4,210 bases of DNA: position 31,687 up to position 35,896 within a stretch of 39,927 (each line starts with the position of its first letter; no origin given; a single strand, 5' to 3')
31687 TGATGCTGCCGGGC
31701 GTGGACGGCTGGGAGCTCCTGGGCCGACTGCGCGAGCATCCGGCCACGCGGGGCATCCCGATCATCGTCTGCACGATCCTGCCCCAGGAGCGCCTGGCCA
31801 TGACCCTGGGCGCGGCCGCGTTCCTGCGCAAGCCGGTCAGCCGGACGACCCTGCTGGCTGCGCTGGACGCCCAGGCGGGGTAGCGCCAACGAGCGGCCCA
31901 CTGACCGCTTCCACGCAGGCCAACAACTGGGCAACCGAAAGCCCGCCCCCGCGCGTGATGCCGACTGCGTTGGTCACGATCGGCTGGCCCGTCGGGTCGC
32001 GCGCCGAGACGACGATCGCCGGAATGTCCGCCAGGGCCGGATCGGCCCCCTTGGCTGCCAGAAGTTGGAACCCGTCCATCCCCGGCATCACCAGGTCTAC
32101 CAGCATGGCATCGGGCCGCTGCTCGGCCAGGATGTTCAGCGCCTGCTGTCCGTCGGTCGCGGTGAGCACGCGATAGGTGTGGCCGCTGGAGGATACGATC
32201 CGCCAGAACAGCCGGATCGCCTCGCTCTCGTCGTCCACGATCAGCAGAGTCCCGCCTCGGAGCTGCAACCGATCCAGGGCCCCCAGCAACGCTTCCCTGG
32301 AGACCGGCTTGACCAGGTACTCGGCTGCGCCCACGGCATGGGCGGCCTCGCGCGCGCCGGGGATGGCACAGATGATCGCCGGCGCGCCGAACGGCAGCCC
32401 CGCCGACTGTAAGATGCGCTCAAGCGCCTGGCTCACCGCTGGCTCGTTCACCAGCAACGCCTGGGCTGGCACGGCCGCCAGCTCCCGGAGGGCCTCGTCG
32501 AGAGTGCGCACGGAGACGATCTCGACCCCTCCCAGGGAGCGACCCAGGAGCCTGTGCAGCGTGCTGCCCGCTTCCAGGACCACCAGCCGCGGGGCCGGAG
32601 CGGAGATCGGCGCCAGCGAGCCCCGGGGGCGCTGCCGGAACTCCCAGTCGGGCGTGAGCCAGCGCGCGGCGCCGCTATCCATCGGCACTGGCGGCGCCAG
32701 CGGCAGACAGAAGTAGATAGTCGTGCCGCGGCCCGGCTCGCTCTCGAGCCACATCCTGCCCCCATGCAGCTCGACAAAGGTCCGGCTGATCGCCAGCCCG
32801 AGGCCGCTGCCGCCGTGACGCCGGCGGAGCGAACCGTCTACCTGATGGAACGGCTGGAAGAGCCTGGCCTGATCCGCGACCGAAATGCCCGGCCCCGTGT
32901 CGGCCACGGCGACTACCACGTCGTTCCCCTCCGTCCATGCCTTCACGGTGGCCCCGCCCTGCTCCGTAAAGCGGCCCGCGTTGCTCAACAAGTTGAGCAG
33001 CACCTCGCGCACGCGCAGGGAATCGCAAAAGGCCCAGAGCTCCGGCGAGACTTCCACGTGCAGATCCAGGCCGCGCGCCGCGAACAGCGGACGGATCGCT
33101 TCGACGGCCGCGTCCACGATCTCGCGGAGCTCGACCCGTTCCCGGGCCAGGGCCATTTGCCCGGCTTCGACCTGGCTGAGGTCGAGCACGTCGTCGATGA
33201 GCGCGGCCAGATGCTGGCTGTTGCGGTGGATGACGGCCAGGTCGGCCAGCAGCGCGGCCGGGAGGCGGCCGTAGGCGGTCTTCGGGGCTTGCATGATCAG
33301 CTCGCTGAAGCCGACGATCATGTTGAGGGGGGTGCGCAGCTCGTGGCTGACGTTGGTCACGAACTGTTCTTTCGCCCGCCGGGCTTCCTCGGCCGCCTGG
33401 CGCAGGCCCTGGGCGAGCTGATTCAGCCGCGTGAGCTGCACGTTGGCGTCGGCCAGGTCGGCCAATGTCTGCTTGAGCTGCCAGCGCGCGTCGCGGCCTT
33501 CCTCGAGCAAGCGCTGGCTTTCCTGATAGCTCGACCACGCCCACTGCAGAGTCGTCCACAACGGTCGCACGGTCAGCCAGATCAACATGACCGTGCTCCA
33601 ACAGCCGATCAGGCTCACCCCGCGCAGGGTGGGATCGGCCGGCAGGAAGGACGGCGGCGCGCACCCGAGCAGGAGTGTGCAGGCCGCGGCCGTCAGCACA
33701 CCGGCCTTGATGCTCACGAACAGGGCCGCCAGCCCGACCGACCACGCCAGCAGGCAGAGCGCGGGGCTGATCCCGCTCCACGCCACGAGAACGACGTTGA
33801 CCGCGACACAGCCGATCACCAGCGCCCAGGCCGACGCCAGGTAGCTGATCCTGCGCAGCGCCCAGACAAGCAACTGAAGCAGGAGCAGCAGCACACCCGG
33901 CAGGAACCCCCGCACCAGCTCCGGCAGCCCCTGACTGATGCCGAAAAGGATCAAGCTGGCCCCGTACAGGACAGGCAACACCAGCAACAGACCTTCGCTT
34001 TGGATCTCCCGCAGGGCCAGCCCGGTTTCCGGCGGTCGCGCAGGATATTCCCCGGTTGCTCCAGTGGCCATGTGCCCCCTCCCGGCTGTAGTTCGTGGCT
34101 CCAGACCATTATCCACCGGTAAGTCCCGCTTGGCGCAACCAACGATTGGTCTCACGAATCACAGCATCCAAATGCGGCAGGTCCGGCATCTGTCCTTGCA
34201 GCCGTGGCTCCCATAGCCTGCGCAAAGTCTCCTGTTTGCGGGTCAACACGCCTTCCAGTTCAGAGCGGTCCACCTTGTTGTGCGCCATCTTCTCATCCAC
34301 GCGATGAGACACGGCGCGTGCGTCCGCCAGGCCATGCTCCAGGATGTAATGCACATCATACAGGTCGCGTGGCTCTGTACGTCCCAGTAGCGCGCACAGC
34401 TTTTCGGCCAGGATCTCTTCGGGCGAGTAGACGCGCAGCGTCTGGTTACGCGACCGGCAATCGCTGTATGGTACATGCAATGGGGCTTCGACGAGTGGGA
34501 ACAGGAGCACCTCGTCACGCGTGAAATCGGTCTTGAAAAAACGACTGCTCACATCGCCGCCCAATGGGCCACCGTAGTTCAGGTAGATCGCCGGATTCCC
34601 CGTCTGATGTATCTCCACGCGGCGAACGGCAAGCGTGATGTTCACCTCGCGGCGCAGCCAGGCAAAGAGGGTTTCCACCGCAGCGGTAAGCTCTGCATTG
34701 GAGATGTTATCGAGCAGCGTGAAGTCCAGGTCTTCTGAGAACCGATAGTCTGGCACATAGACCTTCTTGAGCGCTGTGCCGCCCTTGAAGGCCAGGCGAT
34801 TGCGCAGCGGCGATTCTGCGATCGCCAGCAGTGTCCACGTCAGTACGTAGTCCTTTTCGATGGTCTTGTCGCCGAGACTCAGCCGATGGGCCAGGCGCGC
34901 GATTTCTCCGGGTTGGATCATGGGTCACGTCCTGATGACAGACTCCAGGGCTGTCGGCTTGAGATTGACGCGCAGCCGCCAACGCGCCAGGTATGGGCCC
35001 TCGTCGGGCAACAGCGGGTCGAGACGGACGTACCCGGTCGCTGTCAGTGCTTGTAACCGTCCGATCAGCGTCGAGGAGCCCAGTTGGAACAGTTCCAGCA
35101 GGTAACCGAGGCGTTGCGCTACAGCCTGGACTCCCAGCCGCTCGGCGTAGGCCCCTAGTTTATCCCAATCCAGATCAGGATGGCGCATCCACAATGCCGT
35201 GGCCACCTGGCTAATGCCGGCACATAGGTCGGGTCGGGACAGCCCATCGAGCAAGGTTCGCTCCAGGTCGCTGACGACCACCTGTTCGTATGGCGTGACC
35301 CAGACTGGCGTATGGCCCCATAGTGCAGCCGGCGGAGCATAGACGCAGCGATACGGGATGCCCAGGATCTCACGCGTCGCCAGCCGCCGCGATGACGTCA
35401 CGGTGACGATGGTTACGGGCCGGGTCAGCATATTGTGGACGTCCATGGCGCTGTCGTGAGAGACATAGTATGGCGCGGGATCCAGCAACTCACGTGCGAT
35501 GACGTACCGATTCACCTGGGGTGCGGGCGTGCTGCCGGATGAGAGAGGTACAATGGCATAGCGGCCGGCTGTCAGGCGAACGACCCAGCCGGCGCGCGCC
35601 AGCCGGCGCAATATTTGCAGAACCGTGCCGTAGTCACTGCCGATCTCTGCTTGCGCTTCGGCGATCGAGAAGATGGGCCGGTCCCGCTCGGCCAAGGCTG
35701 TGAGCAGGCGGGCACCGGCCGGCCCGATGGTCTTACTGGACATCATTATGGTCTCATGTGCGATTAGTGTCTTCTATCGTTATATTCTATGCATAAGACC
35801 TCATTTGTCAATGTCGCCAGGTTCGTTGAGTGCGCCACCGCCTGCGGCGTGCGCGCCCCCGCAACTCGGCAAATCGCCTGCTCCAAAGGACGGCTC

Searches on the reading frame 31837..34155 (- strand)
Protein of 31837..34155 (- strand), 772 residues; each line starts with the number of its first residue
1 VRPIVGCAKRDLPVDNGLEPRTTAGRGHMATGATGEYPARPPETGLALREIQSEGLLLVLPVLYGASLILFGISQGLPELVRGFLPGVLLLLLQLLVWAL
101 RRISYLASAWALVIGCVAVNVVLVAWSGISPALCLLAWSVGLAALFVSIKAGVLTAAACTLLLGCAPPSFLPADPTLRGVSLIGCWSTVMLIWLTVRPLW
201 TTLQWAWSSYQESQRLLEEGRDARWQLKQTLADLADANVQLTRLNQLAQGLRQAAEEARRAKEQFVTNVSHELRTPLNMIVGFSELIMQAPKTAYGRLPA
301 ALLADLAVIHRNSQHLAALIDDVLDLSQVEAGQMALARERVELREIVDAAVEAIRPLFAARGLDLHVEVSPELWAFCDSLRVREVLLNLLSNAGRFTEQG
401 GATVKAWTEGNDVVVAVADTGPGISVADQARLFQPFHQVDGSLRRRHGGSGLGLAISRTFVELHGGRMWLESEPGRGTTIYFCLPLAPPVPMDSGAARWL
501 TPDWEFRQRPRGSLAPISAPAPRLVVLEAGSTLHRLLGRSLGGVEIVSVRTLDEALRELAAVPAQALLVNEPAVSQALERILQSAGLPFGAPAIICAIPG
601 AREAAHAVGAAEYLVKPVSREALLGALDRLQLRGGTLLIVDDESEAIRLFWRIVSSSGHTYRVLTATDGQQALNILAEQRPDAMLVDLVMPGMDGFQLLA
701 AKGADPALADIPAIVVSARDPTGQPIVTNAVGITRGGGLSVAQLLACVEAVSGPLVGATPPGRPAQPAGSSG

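Call 10: search_protein_families(library=pfam, proteins=[window:31837-34155:-], max_evalue=0.0001)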
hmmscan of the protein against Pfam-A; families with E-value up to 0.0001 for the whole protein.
window:31837-34155:- (772 aa): 4 families
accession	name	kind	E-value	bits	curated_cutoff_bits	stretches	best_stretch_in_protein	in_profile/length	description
PF02518.31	HATPase_c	-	1.6e-29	103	26.4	1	378-487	2-110/111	Histidine kinase-, DNA gyrase B-, and HSP90-like ATPase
PF00512.31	HisKA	-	2.8e-16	59.7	26.9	1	261-332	1-66/66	His Kinase A (phospho-acceptor) domain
PF00072.30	Response_reg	-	4.7e-16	59.4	30.2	1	638-720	2-80/111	Response regulator receiver domain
PF13581.12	HATPase_c_2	-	9e-05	22.9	27.4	0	380-462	34-110/127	Histidine kinase-like ATPase domain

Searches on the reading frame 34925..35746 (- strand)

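Call 10: search_protein_families(library=pfam, proteins=[window:34925-35746:-], max_evalue=0.0001)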
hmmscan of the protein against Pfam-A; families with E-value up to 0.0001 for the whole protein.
window:34925-35746:- (273 aa): 3 families
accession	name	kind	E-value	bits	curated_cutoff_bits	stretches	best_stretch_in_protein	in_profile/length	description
PF09339.16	HTH_IclR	-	2.5e-07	30.8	22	0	11-57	5-50/52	IclR helix-turn-helix domain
PF13338.12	AbiEi_4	-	4.8e-06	27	25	1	14-65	2-48/49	Transcriptional regulator, AbiEi antitoxin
PF09407.15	AbiEi_1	-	7.3e-05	23.4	22.2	0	150-219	74-142/142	AbiEi antitoxin C-terminal domain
